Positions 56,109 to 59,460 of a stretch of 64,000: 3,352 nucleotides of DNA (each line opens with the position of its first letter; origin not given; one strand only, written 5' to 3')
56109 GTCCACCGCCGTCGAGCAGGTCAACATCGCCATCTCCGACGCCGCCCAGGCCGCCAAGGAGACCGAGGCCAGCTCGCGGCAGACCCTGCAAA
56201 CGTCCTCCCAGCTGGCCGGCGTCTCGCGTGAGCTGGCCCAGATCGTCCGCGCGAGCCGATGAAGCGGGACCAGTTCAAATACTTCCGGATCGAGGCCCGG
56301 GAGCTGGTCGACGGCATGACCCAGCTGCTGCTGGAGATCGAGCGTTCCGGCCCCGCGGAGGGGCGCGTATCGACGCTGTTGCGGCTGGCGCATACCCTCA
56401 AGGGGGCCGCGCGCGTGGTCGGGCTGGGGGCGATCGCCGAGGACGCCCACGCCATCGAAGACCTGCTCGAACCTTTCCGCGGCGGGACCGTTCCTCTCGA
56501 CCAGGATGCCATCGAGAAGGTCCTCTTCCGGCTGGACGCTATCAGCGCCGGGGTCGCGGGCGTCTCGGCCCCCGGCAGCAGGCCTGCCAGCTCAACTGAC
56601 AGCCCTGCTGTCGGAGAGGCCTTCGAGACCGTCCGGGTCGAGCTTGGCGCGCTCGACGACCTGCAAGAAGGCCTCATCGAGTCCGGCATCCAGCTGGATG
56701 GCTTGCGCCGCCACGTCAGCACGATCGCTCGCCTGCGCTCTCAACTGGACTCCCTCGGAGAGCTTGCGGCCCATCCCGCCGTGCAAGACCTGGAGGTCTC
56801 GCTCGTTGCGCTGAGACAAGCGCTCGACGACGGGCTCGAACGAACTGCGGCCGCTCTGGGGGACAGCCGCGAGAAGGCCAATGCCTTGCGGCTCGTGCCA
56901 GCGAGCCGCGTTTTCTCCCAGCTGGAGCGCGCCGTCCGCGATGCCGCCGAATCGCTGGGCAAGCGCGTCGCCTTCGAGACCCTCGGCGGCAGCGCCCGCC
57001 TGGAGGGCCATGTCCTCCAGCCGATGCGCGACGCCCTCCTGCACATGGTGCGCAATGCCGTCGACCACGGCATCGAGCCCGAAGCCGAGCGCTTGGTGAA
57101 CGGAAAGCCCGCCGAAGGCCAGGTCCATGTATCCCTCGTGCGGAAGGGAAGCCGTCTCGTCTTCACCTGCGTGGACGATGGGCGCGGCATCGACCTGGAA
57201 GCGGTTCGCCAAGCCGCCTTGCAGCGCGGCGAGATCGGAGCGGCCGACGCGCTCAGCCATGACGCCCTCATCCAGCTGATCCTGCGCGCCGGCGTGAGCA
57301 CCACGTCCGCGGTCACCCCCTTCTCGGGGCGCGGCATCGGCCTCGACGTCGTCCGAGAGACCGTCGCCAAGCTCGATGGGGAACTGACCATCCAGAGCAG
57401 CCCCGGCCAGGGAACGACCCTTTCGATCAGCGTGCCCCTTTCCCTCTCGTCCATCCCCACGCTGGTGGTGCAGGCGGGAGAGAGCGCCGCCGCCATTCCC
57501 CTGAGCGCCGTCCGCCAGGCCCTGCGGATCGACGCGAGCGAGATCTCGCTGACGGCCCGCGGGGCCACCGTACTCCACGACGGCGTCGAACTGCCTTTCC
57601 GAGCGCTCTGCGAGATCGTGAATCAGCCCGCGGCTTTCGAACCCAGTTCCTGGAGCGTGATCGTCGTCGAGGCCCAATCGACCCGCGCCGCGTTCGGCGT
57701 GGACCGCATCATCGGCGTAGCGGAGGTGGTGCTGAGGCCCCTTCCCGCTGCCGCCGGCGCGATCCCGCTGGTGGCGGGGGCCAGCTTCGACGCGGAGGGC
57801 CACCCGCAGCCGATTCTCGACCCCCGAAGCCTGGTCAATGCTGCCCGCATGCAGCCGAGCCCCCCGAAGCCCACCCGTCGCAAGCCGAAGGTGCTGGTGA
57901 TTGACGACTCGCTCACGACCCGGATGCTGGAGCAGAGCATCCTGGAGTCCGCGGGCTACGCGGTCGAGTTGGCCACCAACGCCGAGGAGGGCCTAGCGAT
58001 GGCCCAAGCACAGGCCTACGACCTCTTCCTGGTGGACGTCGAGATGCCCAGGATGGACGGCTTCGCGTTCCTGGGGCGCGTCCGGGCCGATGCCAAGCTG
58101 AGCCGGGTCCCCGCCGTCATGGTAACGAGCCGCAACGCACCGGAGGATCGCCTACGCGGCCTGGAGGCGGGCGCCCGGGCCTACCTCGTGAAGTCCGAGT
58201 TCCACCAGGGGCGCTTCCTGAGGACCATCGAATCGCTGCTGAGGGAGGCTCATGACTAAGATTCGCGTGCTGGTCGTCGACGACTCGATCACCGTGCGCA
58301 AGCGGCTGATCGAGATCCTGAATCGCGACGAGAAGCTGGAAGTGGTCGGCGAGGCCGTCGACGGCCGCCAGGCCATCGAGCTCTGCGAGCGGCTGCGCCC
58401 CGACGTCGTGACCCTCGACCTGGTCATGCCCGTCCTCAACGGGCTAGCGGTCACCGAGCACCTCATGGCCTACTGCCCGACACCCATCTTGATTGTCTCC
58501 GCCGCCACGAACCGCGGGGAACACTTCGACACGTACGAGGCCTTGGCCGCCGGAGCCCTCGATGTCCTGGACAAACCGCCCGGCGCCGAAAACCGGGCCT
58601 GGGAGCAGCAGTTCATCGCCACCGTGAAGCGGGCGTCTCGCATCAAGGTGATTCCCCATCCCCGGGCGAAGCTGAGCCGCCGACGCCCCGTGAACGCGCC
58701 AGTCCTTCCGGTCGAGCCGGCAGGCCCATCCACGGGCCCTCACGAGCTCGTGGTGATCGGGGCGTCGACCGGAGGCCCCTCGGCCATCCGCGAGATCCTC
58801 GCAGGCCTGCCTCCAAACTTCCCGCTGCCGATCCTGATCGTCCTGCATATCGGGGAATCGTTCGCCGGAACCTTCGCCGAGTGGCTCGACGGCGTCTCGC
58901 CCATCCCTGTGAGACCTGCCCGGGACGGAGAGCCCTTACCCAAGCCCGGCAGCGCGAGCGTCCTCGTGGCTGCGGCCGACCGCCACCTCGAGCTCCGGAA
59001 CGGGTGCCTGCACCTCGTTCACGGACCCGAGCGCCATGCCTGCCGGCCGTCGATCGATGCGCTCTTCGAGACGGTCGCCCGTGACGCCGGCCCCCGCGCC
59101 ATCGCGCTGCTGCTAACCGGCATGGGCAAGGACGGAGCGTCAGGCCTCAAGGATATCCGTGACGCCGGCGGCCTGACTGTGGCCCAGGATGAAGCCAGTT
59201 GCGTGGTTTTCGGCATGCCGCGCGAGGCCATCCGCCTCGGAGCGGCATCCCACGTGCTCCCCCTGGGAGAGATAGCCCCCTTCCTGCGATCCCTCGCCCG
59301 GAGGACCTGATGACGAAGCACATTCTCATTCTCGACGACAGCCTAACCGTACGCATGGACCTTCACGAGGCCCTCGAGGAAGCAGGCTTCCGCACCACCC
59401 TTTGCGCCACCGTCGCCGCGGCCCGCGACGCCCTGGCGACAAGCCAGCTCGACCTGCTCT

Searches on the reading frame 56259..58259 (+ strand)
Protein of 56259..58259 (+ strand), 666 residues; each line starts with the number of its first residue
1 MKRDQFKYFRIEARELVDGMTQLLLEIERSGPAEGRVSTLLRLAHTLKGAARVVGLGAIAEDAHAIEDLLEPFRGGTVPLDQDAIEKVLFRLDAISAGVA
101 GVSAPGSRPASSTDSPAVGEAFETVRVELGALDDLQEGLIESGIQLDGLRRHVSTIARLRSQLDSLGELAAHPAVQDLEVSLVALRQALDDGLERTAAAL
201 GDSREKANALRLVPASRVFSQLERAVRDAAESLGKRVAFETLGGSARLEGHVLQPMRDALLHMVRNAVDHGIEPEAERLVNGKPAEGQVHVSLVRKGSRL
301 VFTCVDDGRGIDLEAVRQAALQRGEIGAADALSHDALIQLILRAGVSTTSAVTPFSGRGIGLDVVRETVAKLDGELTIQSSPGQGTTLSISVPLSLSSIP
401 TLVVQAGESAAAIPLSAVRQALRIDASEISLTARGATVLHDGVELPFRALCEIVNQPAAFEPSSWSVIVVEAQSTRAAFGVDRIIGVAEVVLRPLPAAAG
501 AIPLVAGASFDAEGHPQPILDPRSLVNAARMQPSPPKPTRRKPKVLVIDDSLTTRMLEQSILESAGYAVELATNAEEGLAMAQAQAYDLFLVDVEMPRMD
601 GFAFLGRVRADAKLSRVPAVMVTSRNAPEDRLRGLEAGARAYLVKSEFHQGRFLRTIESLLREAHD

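Call 19: search_protein_families(library=pfam, proteins=[window:56259-58259:+], max_evalue=0.001)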
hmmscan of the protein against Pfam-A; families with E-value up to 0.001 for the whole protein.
window:56259-58259:+ (666 aa): 4 families
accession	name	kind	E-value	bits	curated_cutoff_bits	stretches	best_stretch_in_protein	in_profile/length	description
PF00072.30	Response_reg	-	1.1e-22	80.7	30.2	1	545-646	1-100/111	Response regulator receiver domain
PF02518.31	HATPase_c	-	2.1e-16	60.8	26.4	1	258-395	4-110/111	Histidine kinase-, DNA gyrase B-, and HSP90-like ATPase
PF01627.28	Hpt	-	4.4e-15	56.1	24.6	1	8-95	5-81/84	Hpt domain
PF01584.24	CheW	-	1e-11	45.1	23.5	1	402-528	3-136/138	CheW-like domain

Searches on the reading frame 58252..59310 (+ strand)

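Call 19: search_protein_families(library=pfam, proteins=[window:58252-59310:+], max_evalue=0.001)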
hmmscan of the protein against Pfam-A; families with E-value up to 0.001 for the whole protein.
window:58252-59310:+ (352 aa): 2 families
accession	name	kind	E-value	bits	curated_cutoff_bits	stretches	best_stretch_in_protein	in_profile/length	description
PF01339.22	CheB_methylest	-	3.1e-60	203.3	24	1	167-344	1-173/174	CheB methylesterase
PF00072.30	Response_reg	-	3.8e-20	72.5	30.2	1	6-110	1-101/111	Response regulator receiver domain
